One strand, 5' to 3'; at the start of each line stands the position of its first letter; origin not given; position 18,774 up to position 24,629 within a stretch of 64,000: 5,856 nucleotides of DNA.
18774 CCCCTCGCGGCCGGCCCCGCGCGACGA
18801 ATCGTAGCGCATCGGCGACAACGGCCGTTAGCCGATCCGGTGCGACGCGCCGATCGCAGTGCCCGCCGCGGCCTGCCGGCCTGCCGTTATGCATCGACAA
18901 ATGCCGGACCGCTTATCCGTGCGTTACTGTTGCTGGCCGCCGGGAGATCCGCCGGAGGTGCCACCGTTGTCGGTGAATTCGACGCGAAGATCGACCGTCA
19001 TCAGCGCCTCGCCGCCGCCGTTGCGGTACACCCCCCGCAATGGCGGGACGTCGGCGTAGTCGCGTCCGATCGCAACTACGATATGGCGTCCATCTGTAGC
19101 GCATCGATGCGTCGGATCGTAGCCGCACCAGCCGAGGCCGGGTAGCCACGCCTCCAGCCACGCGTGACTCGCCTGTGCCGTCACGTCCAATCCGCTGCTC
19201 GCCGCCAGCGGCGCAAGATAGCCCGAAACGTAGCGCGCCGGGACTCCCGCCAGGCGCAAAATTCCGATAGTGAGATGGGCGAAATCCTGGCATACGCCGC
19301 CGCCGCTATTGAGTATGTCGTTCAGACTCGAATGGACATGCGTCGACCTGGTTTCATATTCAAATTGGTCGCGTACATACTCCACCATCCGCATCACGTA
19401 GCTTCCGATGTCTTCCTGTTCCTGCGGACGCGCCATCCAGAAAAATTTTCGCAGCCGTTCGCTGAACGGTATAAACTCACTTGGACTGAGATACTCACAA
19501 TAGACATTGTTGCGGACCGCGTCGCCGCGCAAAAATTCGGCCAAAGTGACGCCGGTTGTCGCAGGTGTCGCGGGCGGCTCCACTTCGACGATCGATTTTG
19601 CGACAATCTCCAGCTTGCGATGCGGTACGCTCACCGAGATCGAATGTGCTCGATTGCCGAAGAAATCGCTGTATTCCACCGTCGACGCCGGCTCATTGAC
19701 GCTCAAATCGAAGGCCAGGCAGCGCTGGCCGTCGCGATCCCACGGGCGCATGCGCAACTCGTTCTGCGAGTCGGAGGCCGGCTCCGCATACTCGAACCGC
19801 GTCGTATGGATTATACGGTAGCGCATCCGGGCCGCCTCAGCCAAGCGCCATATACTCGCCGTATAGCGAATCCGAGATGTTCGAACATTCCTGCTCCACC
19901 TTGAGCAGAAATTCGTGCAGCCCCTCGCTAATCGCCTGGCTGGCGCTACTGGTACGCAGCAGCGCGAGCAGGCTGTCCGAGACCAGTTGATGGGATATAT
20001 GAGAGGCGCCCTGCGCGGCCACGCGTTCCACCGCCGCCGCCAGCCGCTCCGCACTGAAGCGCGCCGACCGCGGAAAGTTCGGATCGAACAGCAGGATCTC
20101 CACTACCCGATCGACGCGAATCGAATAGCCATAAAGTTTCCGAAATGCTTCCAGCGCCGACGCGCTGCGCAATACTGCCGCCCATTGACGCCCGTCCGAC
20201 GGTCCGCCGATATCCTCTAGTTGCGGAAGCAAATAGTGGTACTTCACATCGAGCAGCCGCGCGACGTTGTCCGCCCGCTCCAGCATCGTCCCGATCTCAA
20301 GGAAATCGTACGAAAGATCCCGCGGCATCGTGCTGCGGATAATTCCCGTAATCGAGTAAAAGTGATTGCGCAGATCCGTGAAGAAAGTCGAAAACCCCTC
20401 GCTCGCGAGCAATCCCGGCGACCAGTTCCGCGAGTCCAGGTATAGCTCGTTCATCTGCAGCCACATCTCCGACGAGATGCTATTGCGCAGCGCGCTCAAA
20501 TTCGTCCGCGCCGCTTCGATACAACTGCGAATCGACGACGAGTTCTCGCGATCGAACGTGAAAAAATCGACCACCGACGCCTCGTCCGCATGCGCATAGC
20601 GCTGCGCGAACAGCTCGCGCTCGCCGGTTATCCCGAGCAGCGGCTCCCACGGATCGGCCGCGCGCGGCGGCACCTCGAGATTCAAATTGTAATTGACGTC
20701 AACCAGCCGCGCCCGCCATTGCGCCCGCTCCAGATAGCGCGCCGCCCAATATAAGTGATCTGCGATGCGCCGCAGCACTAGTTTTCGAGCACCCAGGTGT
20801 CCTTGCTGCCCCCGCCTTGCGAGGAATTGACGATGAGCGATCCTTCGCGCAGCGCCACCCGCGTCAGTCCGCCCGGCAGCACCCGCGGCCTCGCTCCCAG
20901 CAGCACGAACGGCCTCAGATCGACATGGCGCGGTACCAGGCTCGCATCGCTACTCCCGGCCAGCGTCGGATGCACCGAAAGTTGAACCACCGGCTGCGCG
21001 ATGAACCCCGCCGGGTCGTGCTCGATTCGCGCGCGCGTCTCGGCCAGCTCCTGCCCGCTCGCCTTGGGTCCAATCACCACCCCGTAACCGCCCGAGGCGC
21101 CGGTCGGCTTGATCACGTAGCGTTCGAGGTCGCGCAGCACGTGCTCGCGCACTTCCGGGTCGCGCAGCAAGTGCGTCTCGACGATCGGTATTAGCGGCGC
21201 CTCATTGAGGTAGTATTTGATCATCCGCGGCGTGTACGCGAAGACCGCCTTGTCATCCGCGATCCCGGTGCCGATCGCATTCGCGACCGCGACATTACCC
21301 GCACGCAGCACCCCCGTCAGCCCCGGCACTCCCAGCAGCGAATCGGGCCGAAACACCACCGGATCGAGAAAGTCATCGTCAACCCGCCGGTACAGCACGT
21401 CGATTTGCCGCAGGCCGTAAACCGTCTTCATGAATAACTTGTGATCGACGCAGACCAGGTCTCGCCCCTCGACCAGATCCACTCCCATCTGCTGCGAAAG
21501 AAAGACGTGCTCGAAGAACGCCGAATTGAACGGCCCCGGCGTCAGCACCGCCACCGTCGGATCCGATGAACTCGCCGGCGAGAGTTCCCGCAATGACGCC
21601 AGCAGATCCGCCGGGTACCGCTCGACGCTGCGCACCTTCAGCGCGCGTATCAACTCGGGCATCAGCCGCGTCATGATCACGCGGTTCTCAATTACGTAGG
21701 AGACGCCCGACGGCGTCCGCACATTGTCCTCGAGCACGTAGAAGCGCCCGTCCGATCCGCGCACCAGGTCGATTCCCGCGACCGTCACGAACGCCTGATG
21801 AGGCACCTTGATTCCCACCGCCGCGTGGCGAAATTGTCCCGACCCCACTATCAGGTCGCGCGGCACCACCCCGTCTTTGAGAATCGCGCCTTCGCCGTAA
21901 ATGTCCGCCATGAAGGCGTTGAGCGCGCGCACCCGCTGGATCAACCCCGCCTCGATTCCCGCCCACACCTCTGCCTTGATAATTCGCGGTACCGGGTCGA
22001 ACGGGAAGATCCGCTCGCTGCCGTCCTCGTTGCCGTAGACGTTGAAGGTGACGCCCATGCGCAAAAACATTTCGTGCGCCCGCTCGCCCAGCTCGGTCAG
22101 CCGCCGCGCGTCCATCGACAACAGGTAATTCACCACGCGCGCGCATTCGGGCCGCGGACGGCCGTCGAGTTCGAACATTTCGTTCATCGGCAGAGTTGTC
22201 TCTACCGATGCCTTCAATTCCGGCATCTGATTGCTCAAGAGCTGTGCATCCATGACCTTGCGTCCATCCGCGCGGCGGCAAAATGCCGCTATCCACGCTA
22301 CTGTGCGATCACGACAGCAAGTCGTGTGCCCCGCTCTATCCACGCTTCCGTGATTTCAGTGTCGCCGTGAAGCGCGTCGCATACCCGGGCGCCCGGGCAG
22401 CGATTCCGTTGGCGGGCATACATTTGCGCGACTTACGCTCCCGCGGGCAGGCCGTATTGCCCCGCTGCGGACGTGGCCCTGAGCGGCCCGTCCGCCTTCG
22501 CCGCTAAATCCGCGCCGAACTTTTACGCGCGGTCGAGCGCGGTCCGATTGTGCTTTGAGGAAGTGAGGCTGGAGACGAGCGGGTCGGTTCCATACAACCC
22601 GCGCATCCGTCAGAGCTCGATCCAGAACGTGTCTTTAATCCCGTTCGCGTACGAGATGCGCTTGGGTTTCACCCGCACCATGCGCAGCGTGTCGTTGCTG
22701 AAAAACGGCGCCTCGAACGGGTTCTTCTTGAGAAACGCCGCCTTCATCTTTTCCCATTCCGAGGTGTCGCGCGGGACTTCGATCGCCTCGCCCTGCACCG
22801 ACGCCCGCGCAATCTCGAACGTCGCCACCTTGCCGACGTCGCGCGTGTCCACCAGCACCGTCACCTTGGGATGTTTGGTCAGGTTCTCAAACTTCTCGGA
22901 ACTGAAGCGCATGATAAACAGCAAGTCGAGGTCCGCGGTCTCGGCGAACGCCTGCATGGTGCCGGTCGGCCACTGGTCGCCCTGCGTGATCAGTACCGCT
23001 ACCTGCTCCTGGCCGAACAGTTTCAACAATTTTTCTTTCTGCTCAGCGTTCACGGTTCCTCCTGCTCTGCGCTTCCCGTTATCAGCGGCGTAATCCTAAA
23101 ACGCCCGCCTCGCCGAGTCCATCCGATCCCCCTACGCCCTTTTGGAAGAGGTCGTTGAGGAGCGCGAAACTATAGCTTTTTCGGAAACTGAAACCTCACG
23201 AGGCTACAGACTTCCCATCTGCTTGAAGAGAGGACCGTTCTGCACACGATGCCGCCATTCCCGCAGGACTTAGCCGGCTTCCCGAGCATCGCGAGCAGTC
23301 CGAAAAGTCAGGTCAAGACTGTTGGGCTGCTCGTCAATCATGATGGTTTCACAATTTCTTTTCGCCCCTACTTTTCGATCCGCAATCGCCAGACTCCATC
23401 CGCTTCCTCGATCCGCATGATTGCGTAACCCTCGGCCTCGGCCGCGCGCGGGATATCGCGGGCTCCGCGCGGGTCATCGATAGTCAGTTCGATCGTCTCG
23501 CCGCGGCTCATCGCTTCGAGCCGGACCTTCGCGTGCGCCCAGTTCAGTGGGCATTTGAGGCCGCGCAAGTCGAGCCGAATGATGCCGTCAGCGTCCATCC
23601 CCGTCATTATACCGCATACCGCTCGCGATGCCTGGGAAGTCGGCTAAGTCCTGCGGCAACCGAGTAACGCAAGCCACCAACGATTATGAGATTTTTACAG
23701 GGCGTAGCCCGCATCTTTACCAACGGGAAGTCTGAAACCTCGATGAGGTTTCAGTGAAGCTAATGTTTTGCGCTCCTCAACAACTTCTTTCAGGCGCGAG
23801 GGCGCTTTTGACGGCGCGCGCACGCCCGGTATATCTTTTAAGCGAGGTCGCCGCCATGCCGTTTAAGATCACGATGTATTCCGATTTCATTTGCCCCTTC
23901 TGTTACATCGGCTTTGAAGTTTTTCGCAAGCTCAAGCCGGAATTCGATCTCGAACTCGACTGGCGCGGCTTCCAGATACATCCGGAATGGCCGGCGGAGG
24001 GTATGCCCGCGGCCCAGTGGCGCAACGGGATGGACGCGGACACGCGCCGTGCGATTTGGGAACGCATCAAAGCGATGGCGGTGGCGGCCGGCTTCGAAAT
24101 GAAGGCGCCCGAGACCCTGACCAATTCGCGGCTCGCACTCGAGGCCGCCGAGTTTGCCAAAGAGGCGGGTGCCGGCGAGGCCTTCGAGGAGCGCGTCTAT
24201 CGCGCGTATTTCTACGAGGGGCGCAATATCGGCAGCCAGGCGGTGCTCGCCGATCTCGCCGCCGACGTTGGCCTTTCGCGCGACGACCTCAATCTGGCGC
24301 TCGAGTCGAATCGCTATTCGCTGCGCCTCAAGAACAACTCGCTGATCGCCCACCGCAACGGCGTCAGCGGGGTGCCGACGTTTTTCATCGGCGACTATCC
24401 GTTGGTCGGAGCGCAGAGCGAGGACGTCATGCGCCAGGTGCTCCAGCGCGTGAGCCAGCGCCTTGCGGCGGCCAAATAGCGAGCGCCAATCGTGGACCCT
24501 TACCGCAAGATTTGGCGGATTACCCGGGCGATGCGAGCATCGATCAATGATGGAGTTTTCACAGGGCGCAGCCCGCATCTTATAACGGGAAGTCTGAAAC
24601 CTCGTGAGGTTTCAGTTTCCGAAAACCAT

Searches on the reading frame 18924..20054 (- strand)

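Call 30: search_protein_families(library=pfam, proteins=[window:18924-20054:-], max_evalue=0.0001)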
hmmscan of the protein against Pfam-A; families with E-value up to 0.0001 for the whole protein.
window:18924-20054:- (376 aa): 2 families
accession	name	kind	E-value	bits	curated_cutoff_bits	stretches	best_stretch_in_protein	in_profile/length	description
PF08379.15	Bact_transglu_N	-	2.4e-25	89.5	27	1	79-157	1-80/80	Bacterial transglutaminase-like N-terminal region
PF01841.26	Transglut_core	-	4.7e-23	82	23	1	216-314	15-108/108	Transglutaminase-like superfamily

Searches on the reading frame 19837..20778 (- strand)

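Call 30: search_protein_families(library=pfam, proteins=[window:19837-20778:-], max_evalue=0.0001)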
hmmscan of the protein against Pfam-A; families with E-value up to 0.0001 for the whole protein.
window:19837-20778:- (313 aa): 1 family
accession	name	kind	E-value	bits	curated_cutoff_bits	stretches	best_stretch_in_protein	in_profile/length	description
PF04168.17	Alpha-E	-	2e-83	280.9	20.8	1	1-310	1-294/294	A predicted alpha-helical domain with a conserved ER motif.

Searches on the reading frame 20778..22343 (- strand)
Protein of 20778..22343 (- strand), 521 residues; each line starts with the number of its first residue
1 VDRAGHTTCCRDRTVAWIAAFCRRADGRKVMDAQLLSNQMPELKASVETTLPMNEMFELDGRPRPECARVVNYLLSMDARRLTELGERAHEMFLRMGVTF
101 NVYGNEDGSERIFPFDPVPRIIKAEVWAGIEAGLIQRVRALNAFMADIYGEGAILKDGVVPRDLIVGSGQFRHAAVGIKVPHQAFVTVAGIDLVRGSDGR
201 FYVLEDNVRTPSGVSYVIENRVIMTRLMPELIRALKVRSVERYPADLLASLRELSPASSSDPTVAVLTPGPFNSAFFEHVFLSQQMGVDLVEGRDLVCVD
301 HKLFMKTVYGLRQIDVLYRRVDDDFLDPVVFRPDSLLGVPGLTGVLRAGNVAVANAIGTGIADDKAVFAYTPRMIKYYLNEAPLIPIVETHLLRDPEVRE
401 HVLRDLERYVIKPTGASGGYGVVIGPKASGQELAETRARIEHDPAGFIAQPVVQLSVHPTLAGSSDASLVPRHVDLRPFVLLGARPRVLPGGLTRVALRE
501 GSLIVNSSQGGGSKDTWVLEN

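Call 30: search_protein_families(library=pfam, proteins=[window:20778-22343:-], max_evalue=0.0001)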
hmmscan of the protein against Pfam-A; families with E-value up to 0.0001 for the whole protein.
window:20778-22343:- (521 aa): 2 families
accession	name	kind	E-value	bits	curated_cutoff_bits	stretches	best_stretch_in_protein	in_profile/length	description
PF14403.11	CP_ATPgrasp_2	-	6e-154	513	32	1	119-497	1-374/374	Circularly permuted ATP-grasp type 2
PF04174.18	CP_ATPgrasp_1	-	2.3e-139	464.4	23.1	1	119-450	1-332/332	A circularly permuted ATPgrasp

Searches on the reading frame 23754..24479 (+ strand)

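Call 31: search_protein_families(library=pfam, proteins=[window:23754-24479:+], max_evalue=0.0001)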
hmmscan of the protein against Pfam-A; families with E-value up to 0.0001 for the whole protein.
window:23754-24479:+ (241 aa): 2 families
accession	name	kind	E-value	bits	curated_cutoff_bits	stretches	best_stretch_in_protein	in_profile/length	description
PF01323.26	DSBA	-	5.5e-35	121.3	25.6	1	39-231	2-191/191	DSBA-like thioredoxin domain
PF13462.12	Thioredoxin_4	-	4.6e-09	37.1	23.2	1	128-231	62-164/165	Thioredoxin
